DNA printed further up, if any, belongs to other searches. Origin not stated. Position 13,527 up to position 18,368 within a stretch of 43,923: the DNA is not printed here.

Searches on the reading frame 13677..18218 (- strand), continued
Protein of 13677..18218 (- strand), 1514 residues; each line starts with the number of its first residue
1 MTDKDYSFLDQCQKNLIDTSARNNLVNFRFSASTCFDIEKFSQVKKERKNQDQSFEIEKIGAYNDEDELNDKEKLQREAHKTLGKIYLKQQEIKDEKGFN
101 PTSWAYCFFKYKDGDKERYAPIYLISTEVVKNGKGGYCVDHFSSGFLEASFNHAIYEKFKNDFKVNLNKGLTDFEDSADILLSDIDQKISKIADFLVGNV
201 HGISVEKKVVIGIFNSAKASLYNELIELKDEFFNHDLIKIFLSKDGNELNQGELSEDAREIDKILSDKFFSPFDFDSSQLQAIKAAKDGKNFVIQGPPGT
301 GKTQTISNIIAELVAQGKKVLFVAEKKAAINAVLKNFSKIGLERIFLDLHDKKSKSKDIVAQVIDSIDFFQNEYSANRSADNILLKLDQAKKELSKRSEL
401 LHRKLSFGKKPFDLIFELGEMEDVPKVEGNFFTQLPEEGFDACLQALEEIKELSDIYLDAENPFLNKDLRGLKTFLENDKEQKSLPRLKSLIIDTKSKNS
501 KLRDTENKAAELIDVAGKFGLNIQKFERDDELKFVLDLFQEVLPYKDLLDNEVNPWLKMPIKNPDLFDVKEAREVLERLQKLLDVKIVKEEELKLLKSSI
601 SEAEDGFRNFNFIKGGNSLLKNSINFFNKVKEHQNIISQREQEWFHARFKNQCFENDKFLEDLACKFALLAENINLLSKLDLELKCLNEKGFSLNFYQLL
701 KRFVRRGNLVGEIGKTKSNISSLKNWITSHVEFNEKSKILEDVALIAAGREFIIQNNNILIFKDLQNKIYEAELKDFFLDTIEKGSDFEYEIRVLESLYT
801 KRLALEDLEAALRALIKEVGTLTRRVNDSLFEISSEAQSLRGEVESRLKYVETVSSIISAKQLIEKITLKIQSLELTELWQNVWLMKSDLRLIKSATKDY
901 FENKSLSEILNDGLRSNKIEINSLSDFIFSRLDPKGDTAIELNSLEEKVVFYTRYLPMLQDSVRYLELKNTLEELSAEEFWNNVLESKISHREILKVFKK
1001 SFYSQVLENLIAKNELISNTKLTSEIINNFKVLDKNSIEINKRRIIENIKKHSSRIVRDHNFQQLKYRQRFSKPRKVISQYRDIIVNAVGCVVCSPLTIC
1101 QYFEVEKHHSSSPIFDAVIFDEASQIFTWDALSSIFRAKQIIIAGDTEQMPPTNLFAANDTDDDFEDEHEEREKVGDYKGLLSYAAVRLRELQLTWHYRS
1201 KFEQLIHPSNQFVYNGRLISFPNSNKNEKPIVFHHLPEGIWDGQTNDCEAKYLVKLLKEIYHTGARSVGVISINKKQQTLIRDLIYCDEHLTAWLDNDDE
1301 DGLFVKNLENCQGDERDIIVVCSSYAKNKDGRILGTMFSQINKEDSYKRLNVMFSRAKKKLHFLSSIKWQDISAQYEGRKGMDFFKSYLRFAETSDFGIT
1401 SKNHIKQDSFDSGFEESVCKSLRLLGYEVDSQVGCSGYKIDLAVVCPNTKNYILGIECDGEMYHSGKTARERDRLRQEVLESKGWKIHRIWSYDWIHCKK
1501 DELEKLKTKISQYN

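Call 75: search_protein_families(library=pfam, proteins=[L001:8987-9832:+, L001:8101-9021:+, L001:6537-7748:+, L001:14181-15101:+, L001:15037-16056:+, L001:16052-16777:+, L081:15116-15661:-, L087:8153-9175:+], max_evalue=0.001)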
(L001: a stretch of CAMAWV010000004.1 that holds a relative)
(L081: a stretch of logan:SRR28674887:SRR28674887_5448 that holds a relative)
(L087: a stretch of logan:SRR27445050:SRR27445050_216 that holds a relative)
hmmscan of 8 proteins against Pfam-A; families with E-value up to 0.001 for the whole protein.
L001:8987-9832:+ (282 aa): 2 families
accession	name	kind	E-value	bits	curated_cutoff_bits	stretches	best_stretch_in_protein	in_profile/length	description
PF03799.20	FtsQ_DivIB_C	-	2.3e-11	45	21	1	145-263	1-114/114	Cell division protein FtsQ/DivIB, C-terminal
PF08478.15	POTRA_1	-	1.2e-06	29.1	23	1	70-141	5-69/69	POTRA domain, FtsQ-type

L001:8101-9021:+ (307 aa): 4 families
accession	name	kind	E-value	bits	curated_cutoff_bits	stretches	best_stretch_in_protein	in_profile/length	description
PF07478.18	Dala_Dala_lig_C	-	2.2e-42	145.3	24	1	107-301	4-203/204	D-ala D-ala ligase C-terminus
PF01820.27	Dala_Dala_lig_N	-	9.3e-18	65.3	34.6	2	53-85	87-119/121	D-ala D-ala ligase N-terminus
PF02655.19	ATP-grasp_3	-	0.00012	22.6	23.2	1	113-272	19-155/160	ATP-grasp domain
PF14397.11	ATPgrasp_ST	-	0.00067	19.4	31.4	0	96-161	20-87/278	Sugar-transfer associated ATP-grasp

L001:6537-7748:+ (404 aa): 2 families
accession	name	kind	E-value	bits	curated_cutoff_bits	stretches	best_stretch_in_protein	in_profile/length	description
PF04127.22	DFP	-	9.8e-61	205.2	22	1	191-372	2-185/186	DNA/pantothenate metabolism flavoprotein C-terminal domain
PF02441.25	Flavoprotein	-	1.7e-32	112.7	22.7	1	3-171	1-158/162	Flavoprotein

L001:14181-15101:+ (307 aa): 2 families
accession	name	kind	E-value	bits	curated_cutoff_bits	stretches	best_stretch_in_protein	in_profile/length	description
PF08546.17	ApbA_C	-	4.6e-32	111.5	22.7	1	185-304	2-121/125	Ketopantoate reductase PanE/ApbA C terminal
PF02558.23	ApbA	-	4.2e-31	108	22.2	1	11-158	1-149/150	Ketopantoate reductase PanE/ApbA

L001:15037-16056:+ (340 aa): 0 families

L001:16052-16777:+ (242 aa): 1 family
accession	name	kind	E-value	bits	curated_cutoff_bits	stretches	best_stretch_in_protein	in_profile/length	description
PF13386.12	DsbD_2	-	2e-30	106.7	24.9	1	11-222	3-187/199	Cytochrome C biogenesis protein transmembrane region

L081:15116-15661:- (182 aa): 0 families

L087:8153-9175:+ (341 aa): 1 family
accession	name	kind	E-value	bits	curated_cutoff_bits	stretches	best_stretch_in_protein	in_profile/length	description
PF04471.18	Mrr_cat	-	4.5e-18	65.9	21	1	198-312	1-113/115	Restriction endonuclease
